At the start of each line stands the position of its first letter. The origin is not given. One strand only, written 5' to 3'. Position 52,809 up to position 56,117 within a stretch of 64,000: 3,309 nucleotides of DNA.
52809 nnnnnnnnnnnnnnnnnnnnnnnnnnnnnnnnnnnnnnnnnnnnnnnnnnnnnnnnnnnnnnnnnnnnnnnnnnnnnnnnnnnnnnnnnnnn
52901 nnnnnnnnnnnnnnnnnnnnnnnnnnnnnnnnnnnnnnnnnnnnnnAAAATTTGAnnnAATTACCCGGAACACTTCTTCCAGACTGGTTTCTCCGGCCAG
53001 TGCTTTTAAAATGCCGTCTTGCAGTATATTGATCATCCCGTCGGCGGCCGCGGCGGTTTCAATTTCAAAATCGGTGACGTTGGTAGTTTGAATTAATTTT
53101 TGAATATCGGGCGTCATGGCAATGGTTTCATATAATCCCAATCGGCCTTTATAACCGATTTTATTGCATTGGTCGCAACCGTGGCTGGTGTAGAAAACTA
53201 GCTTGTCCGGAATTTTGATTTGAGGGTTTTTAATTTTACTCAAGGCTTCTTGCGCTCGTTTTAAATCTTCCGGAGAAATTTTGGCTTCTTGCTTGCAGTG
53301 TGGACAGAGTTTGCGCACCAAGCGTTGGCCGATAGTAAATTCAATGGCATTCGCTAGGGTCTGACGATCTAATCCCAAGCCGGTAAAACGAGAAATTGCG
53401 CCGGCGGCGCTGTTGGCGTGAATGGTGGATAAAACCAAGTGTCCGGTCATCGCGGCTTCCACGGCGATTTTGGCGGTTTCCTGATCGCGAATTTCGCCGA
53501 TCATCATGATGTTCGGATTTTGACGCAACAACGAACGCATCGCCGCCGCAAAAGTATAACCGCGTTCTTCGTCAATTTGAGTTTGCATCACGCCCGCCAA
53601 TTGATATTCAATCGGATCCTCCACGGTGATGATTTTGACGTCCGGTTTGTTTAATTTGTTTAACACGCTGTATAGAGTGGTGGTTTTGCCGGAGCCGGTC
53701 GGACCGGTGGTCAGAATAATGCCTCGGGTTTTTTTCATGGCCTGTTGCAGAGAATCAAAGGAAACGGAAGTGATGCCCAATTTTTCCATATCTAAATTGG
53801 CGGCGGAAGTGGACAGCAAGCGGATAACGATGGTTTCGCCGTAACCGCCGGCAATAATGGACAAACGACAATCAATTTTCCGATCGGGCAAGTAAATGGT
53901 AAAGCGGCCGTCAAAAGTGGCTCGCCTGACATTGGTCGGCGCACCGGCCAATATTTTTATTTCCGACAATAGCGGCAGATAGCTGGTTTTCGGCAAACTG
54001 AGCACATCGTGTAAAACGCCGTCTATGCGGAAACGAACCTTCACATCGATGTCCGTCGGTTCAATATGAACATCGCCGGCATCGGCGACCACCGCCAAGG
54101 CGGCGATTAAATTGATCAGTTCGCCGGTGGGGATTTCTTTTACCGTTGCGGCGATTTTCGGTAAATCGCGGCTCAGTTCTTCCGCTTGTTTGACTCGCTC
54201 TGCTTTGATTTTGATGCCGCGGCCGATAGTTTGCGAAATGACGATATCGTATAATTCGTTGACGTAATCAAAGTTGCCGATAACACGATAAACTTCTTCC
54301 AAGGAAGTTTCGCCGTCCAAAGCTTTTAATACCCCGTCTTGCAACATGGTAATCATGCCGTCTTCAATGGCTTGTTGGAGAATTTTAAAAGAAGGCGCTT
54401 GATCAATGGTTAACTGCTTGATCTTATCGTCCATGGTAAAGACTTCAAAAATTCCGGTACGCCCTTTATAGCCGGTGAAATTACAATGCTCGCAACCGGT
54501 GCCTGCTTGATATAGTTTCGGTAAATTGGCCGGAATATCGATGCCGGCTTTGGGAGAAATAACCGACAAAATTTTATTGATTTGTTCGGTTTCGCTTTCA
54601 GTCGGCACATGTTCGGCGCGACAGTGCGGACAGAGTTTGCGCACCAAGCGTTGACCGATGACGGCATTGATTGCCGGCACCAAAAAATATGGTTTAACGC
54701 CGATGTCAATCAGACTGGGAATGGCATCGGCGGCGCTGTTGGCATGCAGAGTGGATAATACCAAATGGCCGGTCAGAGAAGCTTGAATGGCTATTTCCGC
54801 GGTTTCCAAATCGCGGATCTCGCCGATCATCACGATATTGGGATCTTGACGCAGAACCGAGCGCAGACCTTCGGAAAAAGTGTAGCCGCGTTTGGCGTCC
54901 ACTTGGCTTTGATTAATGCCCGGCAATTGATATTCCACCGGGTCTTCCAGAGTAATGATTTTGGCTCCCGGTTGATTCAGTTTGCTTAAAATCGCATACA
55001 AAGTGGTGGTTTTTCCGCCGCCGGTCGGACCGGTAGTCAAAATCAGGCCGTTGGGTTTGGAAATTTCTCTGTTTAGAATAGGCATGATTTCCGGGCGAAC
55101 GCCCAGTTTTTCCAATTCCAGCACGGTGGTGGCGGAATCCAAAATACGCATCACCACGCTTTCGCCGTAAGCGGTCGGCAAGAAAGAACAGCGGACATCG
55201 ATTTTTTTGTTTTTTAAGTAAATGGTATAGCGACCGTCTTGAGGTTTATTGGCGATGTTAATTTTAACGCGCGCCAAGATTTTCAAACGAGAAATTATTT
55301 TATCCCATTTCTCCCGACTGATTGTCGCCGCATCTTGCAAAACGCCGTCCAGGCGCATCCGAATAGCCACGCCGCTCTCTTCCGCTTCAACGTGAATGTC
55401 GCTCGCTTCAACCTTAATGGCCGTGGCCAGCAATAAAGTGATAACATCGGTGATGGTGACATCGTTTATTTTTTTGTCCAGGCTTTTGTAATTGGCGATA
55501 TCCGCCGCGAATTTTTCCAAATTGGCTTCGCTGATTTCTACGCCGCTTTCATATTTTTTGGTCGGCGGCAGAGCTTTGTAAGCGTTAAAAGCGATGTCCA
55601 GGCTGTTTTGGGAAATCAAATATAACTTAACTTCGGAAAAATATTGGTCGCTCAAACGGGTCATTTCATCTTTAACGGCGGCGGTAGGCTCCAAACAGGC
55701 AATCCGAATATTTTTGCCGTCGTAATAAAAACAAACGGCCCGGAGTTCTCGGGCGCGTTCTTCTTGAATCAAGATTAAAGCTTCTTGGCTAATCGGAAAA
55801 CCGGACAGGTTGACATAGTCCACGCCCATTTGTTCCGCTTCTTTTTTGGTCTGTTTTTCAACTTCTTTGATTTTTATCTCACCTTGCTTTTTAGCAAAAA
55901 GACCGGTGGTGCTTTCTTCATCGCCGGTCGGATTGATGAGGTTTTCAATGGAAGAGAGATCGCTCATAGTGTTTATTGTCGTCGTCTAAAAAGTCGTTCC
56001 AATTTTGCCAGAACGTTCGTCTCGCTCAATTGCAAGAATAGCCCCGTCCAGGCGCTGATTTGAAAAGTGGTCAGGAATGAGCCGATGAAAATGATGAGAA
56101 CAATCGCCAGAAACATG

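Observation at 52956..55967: PilB/GspE secretion ATPase with two complete ATPase modules in one 1003-aa polypeptide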

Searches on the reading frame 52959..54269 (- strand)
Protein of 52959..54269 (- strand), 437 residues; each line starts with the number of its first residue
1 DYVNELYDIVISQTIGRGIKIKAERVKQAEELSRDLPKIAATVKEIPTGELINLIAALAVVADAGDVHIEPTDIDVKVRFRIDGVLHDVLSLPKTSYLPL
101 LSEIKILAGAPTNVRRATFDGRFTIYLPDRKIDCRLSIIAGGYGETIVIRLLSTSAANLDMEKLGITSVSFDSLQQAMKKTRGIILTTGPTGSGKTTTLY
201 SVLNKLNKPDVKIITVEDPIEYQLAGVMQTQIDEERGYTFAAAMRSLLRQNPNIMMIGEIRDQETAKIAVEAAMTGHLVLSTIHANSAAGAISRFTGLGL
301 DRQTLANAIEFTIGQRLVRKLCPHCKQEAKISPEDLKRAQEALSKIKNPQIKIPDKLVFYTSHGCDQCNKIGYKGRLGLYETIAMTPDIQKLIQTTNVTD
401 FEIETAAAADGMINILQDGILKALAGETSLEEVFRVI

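Call 28: search_solved_structures(query=window:52959-54269:-, max_evalue=1e-20)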
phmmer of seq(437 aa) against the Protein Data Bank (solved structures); distinct sequences matched with E-value up to 1e-20: 21.
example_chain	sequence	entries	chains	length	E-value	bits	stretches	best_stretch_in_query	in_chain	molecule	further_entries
4pht_A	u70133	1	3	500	1.3e-90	307.4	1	28-436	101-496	General secretory pathway protein E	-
5zfr_A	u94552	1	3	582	4.8e-90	305.6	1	33-436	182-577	Type IV pilus biogenesis ATPase PilB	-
3jc8_Ba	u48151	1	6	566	1.4e-89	304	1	28-433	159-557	Type IV-A pilus assembly ATPase PilB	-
6olj_C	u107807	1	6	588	1.6e-89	303.8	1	35-436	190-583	Type IV pilus biogenesis ATPase PilB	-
5tsg_B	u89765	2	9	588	2.1e-89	303.4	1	35-436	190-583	Type IV pilus biogenesis ATPase PilB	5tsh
4kss_A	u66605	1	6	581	6.6e-89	301.8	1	30-436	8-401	Type II secretion system protein E, hemolysin-coregulated protein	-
4ksr_A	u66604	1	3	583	6.7e-89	301.8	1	30-436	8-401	Type II secretion system protein E, Hemolysin-coregulated protein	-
1p9r_A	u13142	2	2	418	7e-89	301.7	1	29-435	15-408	General secretion pathway protein E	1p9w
5oiu_A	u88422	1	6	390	7.3e-88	298.4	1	53-434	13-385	Type IV pilus assembly protein PilF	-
5it5_F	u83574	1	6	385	8.6e-88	298.1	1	56-434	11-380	ATP binding motif-containing protein PilF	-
6ejf_A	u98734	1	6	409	1.1e-87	297.8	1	56-434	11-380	Type IV pilus assembly protein PilF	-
6f8l_G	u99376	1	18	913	2.8e-87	296.5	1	43-434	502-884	Type IV pilus assembly protein PilF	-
8dze_A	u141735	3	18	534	2.9e-29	105.4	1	142-428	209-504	BfpD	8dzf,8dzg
5fl3_A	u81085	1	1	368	1.5e-27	99.8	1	51-326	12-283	PILI RETRACTION PROTEIN PILT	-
3jvu_A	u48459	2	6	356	2.6e-27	99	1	158-321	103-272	Twitching mobility protein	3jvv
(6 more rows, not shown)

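Call 91: search_protein_families(library=ncbifam, proteins=[window:52959-54242:-], max_evalue=0.00001)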
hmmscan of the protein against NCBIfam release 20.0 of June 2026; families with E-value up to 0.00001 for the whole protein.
window:52959-54242:- (428 aa): 18 families
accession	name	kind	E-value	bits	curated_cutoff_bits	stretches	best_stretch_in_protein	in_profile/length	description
TIGR02533.1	type_II_gspE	equivalog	2.7e-129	432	630.25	1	21-427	88-485/486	type II secretion system ATPase GspE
TIGR02538.1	type_IV_pilB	equivalog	8.7e-124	414.2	675.65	1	27-427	169-561/564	type IV-A pilus assembly ATPase PilB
NF007755.0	PRK10436.1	equivalog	8e-115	384.1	617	1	15-428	61-459/465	type II secretion system protein GspE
NF053534.1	T4PilAsmATPsTfpB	equivalog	4.5e-104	348.9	850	1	42-428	204-582/584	type IV pilus assembly ATPase TfpB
NF041000.1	ATPase_ComGA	equivalog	2.7e-70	236.4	300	1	49-310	6-266/267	competence type IV pilus ATPase ComGA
TIGR01420.1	pilT_fam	subfamily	8.6e-46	156.7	319.1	1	48-310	7-269/343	PilT/PilU family type 4a pilus ATPase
TIGR02525.1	plasmid_TraJ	equivalog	2.7e-29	102.3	368.3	1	151-289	131-272/372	plasmid transfer ATPase TraJ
TIGR02524.1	dot_icm_DotB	equivalog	7.9e-22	77.9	463.3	1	138-308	105-278/358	Dot/Icm type IV secretion system ATPase DotB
NF058587.1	archaellum_moto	equivalog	2.9e-19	69.2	550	1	176-291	278-398/527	archaellum flagellar ATPase motor FlaI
TIGR02782.1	TrbB_P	equivalog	1.1e-16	61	304.55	1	148-288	110-254/303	P-type conjugative transfer ATPase TrbB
TIGR02788.1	VirB11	equivalog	1.3e-15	57.3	249.95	1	162-295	134-271/308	P-type DNA transfer ATPase VirB11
TIGR03819.1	heli_sec_ATPase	hypoth_equivalog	4.3e-15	55.7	373.15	1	134-297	138-312/340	TadA family conjugal transfer-associated ATPase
NF010469.0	PRK13894.1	subfamily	2.9e-14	53.2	508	1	157-306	134-284/320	conjugal transfer ATPase TrbB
NF010407.0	PRK13833.1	subfamily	3.6e-12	46.3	499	1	159-290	131-263/323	conjugal transfer protein TrbB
NF053672.1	bindosome_BasE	exception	1.3e-10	40.7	1000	1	177-289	274-391/512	bindosome assembly system ATPase subunit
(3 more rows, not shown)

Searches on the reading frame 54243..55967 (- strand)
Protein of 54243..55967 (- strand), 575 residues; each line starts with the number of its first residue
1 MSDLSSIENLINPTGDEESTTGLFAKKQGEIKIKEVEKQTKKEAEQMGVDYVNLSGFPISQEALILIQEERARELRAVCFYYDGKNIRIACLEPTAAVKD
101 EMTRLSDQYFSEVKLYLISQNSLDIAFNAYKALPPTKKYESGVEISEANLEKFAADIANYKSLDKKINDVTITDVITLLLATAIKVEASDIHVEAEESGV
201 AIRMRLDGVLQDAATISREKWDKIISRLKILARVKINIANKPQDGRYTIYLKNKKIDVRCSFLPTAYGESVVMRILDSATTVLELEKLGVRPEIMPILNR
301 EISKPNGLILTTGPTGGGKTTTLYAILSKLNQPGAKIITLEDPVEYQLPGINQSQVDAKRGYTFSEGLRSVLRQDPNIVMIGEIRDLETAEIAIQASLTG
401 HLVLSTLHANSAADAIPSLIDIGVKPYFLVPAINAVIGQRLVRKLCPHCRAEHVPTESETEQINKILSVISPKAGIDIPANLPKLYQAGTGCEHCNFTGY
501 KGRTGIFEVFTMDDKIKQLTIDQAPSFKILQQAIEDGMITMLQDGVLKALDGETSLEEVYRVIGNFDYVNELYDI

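Call 27: search_solved_structures(query=window:54270-55967:-, max_evalue=1e-20)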
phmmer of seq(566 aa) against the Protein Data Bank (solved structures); distinct sequences matched with E-value up to 1e-20: 20.
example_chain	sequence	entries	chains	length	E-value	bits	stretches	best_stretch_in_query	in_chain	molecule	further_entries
4pht_A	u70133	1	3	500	5.1e-101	342.1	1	157-562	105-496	General secretory pathway protein E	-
5tsg_B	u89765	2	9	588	6.7e-101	341.7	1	40-562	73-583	Type IV pilus biogenesis ATPase PilB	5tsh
6olj_C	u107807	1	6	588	1.1e-100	341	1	40-562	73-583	Type IV pilus biogenesis ATPase PilB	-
5zfr_A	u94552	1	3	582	1.3e-100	340.7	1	40-562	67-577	Type IV pilus biogenesis ATPase PilB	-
3jc8_Ba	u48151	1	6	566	8.1e-100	338.1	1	35-560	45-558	Type IV-A pilus assembly ATPase PilB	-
4kss_A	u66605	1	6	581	1.4e-98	334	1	159-562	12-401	Type II secretion system protein E, hemolysin-coregulated protein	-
4ksr_A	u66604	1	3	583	1.4e-98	334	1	159-562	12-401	Type II secretion system protein E, Hemolysin-coregulated protein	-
1p9r_A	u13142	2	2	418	1.5e-98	334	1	155-561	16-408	General secretion pathway protein E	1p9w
6f8l_G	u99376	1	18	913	2.6e-95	323.3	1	167-560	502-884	Type IV pilus assembly protein PilF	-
5oiu_A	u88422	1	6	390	7.2e-94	318.5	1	179-560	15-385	Type IV pilus assembly protein PilF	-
5it5_F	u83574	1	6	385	8.3e-94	318.3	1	180-560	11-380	ATP binding motif-containing protein PilF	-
6ejf_A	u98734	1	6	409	1e-93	318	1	180-560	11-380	Type IV pilus assembly protein PilF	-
5zfq_A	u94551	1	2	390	2.9e-32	115.2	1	284-435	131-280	Twitching motility pilus retraction protein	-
6ojx_A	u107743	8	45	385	6e-32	114.2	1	281-437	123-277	Twitching motility pilus retraction ATPase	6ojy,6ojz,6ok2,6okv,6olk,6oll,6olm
5fl3_A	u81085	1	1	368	1.3e-31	113.1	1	179-422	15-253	PILI RETRACTION PROTEIN PILT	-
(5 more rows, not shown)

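Call 91: search_protein_families(library=ncbifam, proteins=[window:54243-55967:-], max_evalue=0.00001)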
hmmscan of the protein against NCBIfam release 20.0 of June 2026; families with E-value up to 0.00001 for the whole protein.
window:54243-55967:- (575 aa): 16 families
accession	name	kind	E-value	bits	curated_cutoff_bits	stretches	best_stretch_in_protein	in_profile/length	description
TIGR02533.1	type_II_gspE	equivalog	1.2e-147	492.5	630.25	1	80-562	17-485/486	type II secretion system ATPase GspE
TIGR02538.1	type_IV_pilB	equivalog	1.2e-143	479.7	675.65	1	38-562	45-561/564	type IV-A pilus assembly ATPase PilB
NF007755.0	PRK10436.1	equivalog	3.2e-123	411.8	617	1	146-565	59-461/465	type II secretion system protein GspE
NF053534.1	T4PilAsmATPsTfpB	equivalog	2.5e-115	386.1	850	1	72-563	102-582/584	type IV pilus assembly ATPase TfpB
NF041000.1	ATPase_ComGA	equivalog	6.7e-72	241.7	300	1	179-443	3-266/267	competence type IV pilus ATPase ComGA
TIGR01420.1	pilT_fam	subfamily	2.5e-53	181.5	319.1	1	177-422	3-242/343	PilT/PilU family type 4a pilus ATPase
TIGR02525.1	plasmid_TraJ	equivalog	7e-28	97.6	368.3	1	269-420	118-270/372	plasmid transfer ATPase TraJ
TIGR02524.1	dot_icm_DotB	equivalog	1.9e-18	66.8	463.3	1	301-420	129-257/358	Dot/Icm type IV secretion system ATPase DotB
NF058587.1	archaellum_moto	equivalog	1e-17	64.1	550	1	309-416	278-390/527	archaellum flagellar ATPase motor FlaI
TIGR02782.1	TrbB_P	equivalog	3e-13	49.7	304.55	1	309-417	139-250/303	P-type conjugative transfer ATPase TrbB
TIGR03819.1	heli_sec_ATPase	hypoth_equivalog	7.4e-12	45.1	373.15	1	218-415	93-293/340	TadA family conjugal transfer-associated ATPase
NF053672.1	bindosome_BasE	exception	8e-12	44.6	1000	1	289-417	253-386/512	bindosome assembly system ATPase subunit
TIGR02788.1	VirB11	equivalog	1.9e-10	40.3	249.95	1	309-420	147-263/308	P-type DNA transfer ATPase VirB11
NF010469.0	PRK13894.1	subfamily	2.6e-10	40.2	508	1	308-419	151-264/320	conjugal transfer ATPase TrbB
NF010407.0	PRK13833.1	subfamily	1.5e-09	37.7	499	1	309-419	147-259/323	conjugal transfer protein TrbB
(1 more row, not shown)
